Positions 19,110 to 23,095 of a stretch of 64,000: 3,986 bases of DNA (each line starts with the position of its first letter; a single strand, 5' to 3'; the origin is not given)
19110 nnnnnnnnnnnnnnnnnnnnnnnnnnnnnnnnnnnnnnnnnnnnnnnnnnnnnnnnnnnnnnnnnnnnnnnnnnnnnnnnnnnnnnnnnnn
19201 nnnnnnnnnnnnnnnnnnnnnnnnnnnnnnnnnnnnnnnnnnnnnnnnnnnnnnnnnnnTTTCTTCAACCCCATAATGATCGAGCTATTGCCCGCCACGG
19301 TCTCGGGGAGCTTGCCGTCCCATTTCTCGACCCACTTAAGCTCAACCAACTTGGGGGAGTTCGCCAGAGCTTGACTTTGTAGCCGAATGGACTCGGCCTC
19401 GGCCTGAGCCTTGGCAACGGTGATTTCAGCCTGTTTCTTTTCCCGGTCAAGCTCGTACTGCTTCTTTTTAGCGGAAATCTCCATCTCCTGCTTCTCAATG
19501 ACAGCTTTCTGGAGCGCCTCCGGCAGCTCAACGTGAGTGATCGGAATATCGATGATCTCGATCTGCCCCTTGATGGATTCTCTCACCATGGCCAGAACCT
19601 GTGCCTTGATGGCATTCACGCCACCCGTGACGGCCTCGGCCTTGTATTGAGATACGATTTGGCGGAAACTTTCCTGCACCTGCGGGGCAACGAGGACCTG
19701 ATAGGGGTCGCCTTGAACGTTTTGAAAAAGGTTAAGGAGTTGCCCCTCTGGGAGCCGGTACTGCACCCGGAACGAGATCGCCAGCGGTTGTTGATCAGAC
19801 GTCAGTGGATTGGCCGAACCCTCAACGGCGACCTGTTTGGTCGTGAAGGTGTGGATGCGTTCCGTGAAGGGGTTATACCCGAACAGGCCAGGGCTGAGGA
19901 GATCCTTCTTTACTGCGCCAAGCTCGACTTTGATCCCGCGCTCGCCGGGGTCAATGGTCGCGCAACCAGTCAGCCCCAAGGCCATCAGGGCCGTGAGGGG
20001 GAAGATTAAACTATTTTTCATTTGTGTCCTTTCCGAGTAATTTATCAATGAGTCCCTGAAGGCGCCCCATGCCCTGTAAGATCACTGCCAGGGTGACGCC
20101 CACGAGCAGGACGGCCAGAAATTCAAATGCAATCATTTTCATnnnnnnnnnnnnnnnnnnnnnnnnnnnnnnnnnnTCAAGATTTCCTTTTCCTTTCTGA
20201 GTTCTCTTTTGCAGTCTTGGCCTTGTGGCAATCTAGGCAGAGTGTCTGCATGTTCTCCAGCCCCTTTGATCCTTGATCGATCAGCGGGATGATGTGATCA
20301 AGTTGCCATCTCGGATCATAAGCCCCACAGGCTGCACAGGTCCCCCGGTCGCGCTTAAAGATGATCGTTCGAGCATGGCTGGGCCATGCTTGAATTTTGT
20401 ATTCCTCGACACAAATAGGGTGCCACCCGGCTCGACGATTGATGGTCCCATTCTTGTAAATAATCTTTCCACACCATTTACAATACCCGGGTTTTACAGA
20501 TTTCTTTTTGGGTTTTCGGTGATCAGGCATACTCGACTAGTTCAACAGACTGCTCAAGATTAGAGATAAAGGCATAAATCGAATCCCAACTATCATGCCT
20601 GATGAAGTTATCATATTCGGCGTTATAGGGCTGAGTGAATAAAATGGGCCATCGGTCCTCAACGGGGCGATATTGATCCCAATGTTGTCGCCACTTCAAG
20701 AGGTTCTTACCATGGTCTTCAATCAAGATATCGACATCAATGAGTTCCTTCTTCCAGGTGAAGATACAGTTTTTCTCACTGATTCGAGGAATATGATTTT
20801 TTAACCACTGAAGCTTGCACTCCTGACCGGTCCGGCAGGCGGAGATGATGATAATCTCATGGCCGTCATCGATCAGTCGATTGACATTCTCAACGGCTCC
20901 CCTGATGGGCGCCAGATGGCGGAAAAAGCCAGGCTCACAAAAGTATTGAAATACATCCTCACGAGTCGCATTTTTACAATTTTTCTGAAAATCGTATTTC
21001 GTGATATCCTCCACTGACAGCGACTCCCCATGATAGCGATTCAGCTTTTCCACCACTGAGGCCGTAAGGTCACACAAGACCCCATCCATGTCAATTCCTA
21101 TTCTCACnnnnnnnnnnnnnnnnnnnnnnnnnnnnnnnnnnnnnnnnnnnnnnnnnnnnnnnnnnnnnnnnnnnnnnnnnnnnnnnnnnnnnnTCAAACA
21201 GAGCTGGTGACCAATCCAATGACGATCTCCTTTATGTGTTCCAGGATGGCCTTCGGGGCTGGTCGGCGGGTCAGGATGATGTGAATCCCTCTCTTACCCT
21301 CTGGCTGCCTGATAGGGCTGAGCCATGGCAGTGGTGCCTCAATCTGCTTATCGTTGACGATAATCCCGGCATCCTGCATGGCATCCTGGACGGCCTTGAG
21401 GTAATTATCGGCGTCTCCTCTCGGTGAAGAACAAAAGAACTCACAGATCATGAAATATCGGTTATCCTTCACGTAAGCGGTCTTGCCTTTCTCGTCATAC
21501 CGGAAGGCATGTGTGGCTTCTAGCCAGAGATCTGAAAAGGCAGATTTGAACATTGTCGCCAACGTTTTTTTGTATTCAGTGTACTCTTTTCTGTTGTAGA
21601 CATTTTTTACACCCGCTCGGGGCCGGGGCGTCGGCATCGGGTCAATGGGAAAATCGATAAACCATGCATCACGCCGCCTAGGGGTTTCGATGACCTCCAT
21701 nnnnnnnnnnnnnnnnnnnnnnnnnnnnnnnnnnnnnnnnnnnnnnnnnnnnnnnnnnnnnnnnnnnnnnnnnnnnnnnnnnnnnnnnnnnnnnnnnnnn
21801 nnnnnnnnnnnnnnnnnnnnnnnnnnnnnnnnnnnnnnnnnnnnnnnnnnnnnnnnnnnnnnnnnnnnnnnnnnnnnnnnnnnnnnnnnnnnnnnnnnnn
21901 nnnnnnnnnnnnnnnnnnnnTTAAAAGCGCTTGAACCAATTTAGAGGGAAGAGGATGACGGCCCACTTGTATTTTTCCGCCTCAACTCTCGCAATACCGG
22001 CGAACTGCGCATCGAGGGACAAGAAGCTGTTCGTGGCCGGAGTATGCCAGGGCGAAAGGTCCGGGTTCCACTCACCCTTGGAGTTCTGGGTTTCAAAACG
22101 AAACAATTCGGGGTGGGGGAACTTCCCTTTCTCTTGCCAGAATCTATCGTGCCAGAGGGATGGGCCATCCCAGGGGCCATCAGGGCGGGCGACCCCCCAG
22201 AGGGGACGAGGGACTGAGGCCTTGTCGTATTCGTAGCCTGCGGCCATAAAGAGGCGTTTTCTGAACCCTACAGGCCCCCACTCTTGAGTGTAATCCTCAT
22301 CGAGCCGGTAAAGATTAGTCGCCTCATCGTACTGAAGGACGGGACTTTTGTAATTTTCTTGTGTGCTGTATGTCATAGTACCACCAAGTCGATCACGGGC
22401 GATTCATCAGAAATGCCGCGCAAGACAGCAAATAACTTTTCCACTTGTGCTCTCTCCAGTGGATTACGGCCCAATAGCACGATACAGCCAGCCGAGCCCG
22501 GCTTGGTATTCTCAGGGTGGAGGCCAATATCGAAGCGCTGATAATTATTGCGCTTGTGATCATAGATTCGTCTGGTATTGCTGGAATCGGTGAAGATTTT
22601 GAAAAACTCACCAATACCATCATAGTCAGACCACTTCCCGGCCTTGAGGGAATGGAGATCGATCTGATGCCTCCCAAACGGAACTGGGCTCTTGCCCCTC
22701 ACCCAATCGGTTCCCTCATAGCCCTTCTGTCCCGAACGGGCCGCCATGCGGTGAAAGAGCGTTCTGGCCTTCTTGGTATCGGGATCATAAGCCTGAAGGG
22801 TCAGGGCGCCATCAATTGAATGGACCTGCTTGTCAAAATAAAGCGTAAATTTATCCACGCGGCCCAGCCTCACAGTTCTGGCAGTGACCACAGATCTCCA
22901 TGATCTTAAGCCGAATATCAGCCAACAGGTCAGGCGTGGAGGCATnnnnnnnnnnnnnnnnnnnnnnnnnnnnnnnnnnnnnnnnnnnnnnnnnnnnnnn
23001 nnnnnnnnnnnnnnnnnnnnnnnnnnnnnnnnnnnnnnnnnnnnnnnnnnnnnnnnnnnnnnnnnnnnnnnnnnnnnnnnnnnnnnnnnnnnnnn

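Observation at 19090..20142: Phage-encoded SPFH/band-7 lipoprotein sandwiched between two translationally coupled micro-membrane proteins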

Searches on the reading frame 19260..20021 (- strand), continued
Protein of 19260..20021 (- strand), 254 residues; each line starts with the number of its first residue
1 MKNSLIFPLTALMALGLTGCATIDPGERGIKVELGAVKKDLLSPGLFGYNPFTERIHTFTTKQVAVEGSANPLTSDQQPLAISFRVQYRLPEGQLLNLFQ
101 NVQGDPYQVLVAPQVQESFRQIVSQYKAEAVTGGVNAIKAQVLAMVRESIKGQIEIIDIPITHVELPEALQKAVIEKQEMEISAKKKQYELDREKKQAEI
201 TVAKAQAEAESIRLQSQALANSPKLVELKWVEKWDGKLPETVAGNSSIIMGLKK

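Call 100: search_protein_families(library=pfam, proteins=[L023:306-1283:+, L023:1571-2023:-, L023:2023-2385:-, L023:3908-4219:+, L023:4228-4608:+, L023:5193-5969:-, L023:6024-6524:-, L019:1486-2811:+, L019:3832-4488:+, L010:3947-4762:+], max_evalue=0.001)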
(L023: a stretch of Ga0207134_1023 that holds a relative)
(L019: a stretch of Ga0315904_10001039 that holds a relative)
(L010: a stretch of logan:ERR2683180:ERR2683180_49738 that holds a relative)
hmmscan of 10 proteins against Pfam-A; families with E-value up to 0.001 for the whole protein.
L023:306-1283:+ (325 aa): 0 families

L023:1571-2023:- (150 aa): 0 families

L023:2023-2385:- (120 aa): 0 families

L023:3908-4219:+ (103 aa): 1 family
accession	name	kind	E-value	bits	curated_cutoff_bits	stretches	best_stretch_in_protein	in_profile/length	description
PF02604.26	PhdYeFM_antitox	-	9.8e-06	25.7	29.8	1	24-60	3-40/74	Antitoxin Phd_YefM, type II toxin-antitoxin system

L023:4228-4608:+ (126 aa): 1 family
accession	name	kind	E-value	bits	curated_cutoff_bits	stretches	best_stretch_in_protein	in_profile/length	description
PF01850.27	PIN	-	7.4e-13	49.6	23.6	1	4-119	2-117/120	PIN domain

L023:5193-5969:- (258 aa): 4 families
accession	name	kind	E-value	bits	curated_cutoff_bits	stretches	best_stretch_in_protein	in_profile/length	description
PF00561.26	Abhydrolase_1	-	5e-16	59.6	25.8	2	21-122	2-102/245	alpha/beta hydrolase fold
PF12697.13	Abhydrolase_6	-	6.8e-13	50.2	26.3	1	22-239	1-212/217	Alpha/beta hydrolase family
PF12146.15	Hydrolase_4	-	5.6e-10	39.4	27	1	22-211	7-210/239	Serine aminopeptidase, S33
PF08386.16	Abhydrolase_4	-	0.00062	20.3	21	0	184-250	27-92/103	TAP-like protein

L023:6024-6524:- (166 aa): 17 families
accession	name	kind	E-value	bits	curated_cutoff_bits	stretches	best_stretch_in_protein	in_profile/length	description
PF06325.19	PrmA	-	1.4e-42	146.7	22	1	1-165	138-295/296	Ribosomal protein L11 methyltransferase (PrmA)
PF05175.20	MTS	-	2.7e-11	43.8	23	1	9-102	18-105/170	Methyltransferase small domain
PF13847.12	Methyltransf_31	-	2.9e-11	43.7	27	1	23-121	3-103/145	Methyltransferase domain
PF12847.13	Methyltransf_18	-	3e-08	34.2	27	1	15-128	5-116/151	Methyltransferase domain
PF02475.24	TRM5-TYW2_MTfase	-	2e-07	31.6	28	1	22-123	35-131/164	TRM5/TYW2 methyltransferase domain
PF13649.12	Methyltransf_25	-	2.2e-07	31.9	27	1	27-103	1-73/97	Methyltransferase domain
PF10294.15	Methyltransf_16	-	4.8e-07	30.1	21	1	20-128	43-156/174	Lysine methyltransferase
PF08242.18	Methyltransf_12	-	4.9e-07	30.8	30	1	28-124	1-97/98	Methyltransferase domain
PF01596.23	Methyltransf_3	-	7.9e-06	25.8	22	1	26-102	47-127/204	O-methyltransferase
PF08241.18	Methyltransf_11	-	9.5e-06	26.6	21.2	1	28-110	1-75/95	Methyltransferase domain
PF13489.12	Methyltransf_23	-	1.3e-05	25.4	27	1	13-120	8-109/164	Methyltransferase domain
PF05971.18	Methyltransf_10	-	1.4e-05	25.1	23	1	15-102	94-184/299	RNA methyltransferase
PF02005.22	TRM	-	4.6e-05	23.2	27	1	20-99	46-124/376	N2,N2-dimethylguanosine tRNA methyltransferase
PF01135.25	PCMT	-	7.3e-05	23.1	20.3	1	13-75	64-125/210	Protein-L-isoaspartate(D-aspartate) O-methyltransferase (PCMT)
PF03602.21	Cons_hypoth95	-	0.0001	22.5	24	1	17-100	35-118/182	Conserved hypothetical protein 95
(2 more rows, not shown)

L019:1486-2811:+ (441 aa): 2 families
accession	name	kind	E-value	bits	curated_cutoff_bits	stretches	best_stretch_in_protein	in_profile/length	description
PF10926.14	DUF2800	-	3e-75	254.1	21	1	36-423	1-368/368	Protein of unknown function (DUF2800)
PF12705.13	PDDEXK_1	-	2.4e-07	31.4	22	1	41-276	4-247/247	PD-(D/E)XK nuclease superfamily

L019:3832-4488:+ (218 aa): 1 family
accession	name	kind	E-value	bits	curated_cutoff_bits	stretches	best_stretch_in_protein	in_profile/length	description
PF10991.15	Enc34_ssDNA-bd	-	8.2e-30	104.2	26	1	4-202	2-168/176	Enterobacter phage Enc34, ssDNA-binding protein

L010:3947-4762:+ (271 aa): 1 family
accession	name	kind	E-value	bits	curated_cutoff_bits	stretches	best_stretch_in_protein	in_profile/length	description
PF00149.33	Metallophos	-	0.00082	20.3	21.5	0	14-166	2-114/191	Calcineurin-like phosphoesterase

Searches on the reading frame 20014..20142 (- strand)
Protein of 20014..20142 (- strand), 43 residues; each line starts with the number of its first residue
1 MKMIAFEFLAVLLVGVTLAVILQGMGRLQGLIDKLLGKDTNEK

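Call 4: search_protein_families(library=pfam, proteins=[window:20014-20142:-], max_evalue=0.01)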
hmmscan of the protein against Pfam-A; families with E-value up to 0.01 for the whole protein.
seq(43 aa): 0 families

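Call 5: search_protein_families(library=phrogs, proteins=[window:20014-20142:-], max_evalue=0.01)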
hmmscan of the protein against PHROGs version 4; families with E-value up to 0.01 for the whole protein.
seq(43 aa): 0 families

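Call 6: search_protein_families(library=ncbifam, proteins=[window:20014-20142:-], max_evalue=0.01)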
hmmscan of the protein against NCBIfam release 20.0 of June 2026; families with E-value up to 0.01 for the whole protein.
seq(43 aa): 0 families

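Call 7: search_protein_families(library=padloc, proteins=[window:20014-20142:-], max_evalue=0.01)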
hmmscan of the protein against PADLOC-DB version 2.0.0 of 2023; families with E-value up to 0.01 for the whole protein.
seq(43 aa): 0 families

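Call 56: find_homologous_proteins(query=window:20014-20142:-, max_evalue=10)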
Query seq(43 aa) (43 aa): 3 proteins with E <= 10 among 3 candidates.
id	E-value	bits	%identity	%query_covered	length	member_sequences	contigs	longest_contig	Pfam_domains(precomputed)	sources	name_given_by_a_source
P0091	5.0e-18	80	100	100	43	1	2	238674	-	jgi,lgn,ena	-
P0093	1.6e-13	66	85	95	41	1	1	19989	-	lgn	-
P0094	3.9e-12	62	83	95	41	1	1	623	-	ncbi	-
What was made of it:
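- Tried and rejected: The word-indexed search found only 3 proteins (call 56).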

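Call 92: search_dna_similar(query=window:20014-20142:-, collection=phages, mode=protein, max_evalue=10, max_rows=15)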
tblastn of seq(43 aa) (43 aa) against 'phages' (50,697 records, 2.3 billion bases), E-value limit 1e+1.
No match.
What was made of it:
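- Tried and rejected: tblastn against phages found nothing (call 92).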

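Call 99: search_protein_representatives(protein=window:20014-20142:-)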
Query: 43 residues. Proteins with E-value up to 0.001 (for the whole library): 1; up to 1e-10: 1; up to 1e-30: 0. The best 1 are listed.
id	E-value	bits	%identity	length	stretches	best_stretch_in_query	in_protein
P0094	1.2e-12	61.9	83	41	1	3-43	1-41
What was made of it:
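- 20011..20142 (-): 43-aa bitopic micro-membrane protein. It has an N-terminal M-K-M-I-A-F-E motif, one TM helix (about residues 4-24), a Gly-rich hinge and a short charged helix. It is the conserved partner of the SPFH gene. Only its own cluster is found among 1.84 billion representative proteins (call 99).
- Tried and rejected: An exhaustive phmmer search of 1.84 billion representatives found only its own cluster (call 99).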

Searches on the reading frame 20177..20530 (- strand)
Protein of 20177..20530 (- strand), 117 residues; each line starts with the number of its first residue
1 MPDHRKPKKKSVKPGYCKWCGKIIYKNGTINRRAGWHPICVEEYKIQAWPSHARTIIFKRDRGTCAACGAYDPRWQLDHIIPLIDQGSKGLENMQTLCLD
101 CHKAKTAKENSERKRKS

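Call 4: search_protein_families(library=pfam, proteins=[window:20177-20530:-], max_evalue=0.01)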
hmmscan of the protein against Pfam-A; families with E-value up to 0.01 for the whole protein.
window:20177-20530:- (117 aa): 2 families
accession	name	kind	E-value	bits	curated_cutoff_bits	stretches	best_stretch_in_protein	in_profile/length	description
PF01844.29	HNH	-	1.8e-11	44.4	21.4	1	65-107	1-46/47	HNH endonuclease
PF14279.12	HNH_5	-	7.3e-06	26.3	27.5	1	65-109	1-47/56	HNH endonuclease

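Call 5: search_protein_families(library=phrogs, proteins=[window:20177-20530:-], max_evalue=0.01)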
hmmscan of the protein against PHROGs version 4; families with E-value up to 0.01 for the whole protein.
window:20177-20530:- (117 aa): 32 families (the best 25 are shown)
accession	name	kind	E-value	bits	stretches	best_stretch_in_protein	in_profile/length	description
phrog_11604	-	DNA, RNA and nucleotide metabolism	1.7e-27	97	1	6-110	16-133/160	HNH endonuclease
phrog_589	-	DNA, RNA and nucleotide metabolism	1.1e-17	65.3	1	52-115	81-148/179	HNH endonuclease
phrog_333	-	DNA, RNA and nucleotide metabolism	4.4e-17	63.5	1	47-116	19-89/138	HNH endonuclease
phrog_144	-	DNA, RNA and nucleotide metabolism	4.8e-14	53.4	1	13-115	37-142/175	HNH endonuclease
phrog_7785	-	DNA, RNA and nucleotide metabolism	6e-14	53.3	1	48-115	56-121/147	HNH endonuclease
phrog_6050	-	DNA, RNA and nucleotide metabolism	2.3e-12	47.5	1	51-110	300-362/402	HNH endonuclease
phrog_119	-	DNA, RNA and nucleotide metabolism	1.4e-10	41.6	1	42-115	184-264/443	HNH endonuclease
phrog_4581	-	head and packaging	2.2e-10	41.5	1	44-116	48-119/395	terminase small subunit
phrog_16726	-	DNA, RNA and nucleotide metabolism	7.7e-09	36.7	1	51-112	82-147/308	HNH endonuclease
phrog_2214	-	DNA, RNA and nucleotide metabolism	1e-08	35.7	1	52-110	183-241/429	HNH endonuclease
phrog_1271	-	DNA, RNA and nucleotide metabolism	1.3e-08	35.6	1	16-113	214-323/361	HNH endonuclease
phrog_338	-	DNA, RNA and nucleotide metabolism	1.8e-08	35.1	1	55-112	202-267/340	HNH endonuclease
phrog_2118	-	DNA, RNA and nucleotide metabolism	2.1e-08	35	1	51-107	165-223/301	HNH endonuclease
phrog_5956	-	DNA, RNA and nucleotide metabolism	7.8e-08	33.1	1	49-115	42-117/138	HNH endonuclease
phrog_7370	-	DNA, RNA and nucleotide metabolism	9.1e-08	33.2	1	54-115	33-93/115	HNH endonuclease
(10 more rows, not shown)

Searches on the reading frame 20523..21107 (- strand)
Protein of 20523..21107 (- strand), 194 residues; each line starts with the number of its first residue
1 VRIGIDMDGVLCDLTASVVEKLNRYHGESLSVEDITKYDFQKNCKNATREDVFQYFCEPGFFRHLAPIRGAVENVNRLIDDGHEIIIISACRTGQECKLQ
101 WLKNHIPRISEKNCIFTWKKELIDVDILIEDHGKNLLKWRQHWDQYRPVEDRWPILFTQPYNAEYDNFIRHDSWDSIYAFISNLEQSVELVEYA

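Call 4: search_protein_families(library=pfam, proteins=[window:20523-21107:-], max_evalue=0.01)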
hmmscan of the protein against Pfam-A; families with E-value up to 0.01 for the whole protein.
window:20523-21107:- (194 aa): 1 family
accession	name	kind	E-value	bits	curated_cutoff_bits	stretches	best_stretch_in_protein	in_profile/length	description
PF06941.18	NT5C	-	3.8e-37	128.3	24.8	1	3-181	4-174/180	5' nucleotidase, deoxy (Pyrimidine), cytosolic type C protein (NT5C)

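Call 5: search_protein_families(library=phrogs, proteins=[window:20523-21107:-], max_evalue=0.01)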
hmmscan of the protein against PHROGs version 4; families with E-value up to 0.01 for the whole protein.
window:20523-21107:- (194 aa): 4 families
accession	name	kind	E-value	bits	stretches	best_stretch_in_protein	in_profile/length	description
phrog_420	-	unknown function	8.6e-31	108.4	1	1-188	14-209/267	unknown function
phrog_2643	-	moron, auxiliary metabolic gene and host takeover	2.6e-10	41.2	1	3-141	9-148/182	5'-3' deoxyribonucleotidase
phrog_1238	-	moron, auxiliary metabolic gene and host takeover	1.7e-08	35.2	1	1-117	23-91/155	phosphoheptose isomerase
phrog_415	-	other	6e-06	27.1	1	4-108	25-107/218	polynucleotide kinase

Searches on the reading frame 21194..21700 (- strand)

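Call 4: search_protein_families(library=pfam, proteins=[window:21194-21700:-], max_evalue=0.01)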
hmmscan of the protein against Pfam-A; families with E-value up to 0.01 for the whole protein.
window:21194-21700:- (168 aa): 1 family
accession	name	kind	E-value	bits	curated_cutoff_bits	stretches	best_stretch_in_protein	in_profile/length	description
PF05866.16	RusA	-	4.9e-09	37.3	22.8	1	18-120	1-104/124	Endodeoxyribonuclease RusA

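Call 5: search_protein_families(library=phrogs, proteins=[window:21194-21700:-], max_evalue=0.01)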
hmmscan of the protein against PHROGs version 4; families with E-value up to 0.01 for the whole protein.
window:21194-21700:- (168 aa): 7 families
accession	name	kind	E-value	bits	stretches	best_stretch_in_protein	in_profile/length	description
phrog_140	-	DNA, RNA and nucleotide metabolism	7.2e-12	46.4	1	17-120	43-146/219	RusA-like Holliday junction resolvase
phrog_34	-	DNA, RNA and nucleotide metabolism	1.1e-08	36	1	70-151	122-201/259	RusA-like Holliday junction resolvase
phrog_11894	-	DNA, RNA and nucleotide metabolism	5.4e-07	31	1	16-119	6-97/122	RusA-like Holliday junction resolvase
phrog_1682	-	DNA, RNA and nucleotide metabolism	1.2e-05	25.8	1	40-120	54-122/387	RusA-like Holliday junction resolvase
phrog_1532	-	unknown function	4e-05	24.3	1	94-141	23-69/80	-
phrog_11573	-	unknown function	0.00029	22.1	1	76-120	42-86/110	-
phrog_6537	-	DNA, RNA and nucleotide metabolism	0.01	17.4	0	17-111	10-93/126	RusA-like Holliday junction resolvase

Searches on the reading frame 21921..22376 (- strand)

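Call 5: search_protein_families(library=phrogs, proteins=[window:21921-22376:-], max_evalue=0.01)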
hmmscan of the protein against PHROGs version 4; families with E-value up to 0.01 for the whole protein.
window:21921-22376:- (151 aa): 1 family
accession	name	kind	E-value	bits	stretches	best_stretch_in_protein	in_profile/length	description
phrog_1158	-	tail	3e-08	34.5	1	19-89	20-87/205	tail assembly chaperone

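Call 80: search_protein_families(library=pfam, proteins=[window:21921-22376:-], max_evalue=0.01)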
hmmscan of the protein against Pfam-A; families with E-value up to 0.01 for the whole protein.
window:21921-22376:- (151 aa): 1 family
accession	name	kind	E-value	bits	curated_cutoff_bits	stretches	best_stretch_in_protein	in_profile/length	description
PF07087.16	DUF1353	-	0.00044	20.2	22.5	1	41-86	16-61/91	Protein of unknown function (DUF1353)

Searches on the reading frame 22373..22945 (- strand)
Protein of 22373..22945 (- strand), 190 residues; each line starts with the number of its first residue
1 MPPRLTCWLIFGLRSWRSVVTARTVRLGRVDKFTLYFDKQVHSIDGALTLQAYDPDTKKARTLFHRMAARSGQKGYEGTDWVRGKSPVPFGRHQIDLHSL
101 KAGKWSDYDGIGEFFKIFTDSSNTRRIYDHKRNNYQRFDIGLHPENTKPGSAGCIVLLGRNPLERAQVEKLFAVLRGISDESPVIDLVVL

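Call 5: search_protein_families(library=phrogs, proteins=[window:22373-22945:-], max_evalue=0.01)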
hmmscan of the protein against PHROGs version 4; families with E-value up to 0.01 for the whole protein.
window:22373-22945:- (190 aa): 0 families

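Call 80: search_protein_families(library=pfam, proteins=[window:22373-22945:-], max_evalue=0.01)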
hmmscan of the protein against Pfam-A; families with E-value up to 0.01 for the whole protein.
window:22373-22945:- (190 aa): 1 family
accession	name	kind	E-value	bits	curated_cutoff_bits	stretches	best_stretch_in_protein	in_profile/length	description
PF10908.13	Tlde1_dom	-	0.00054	20.8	30.1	1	82-164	21-103/120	Tlde1 domain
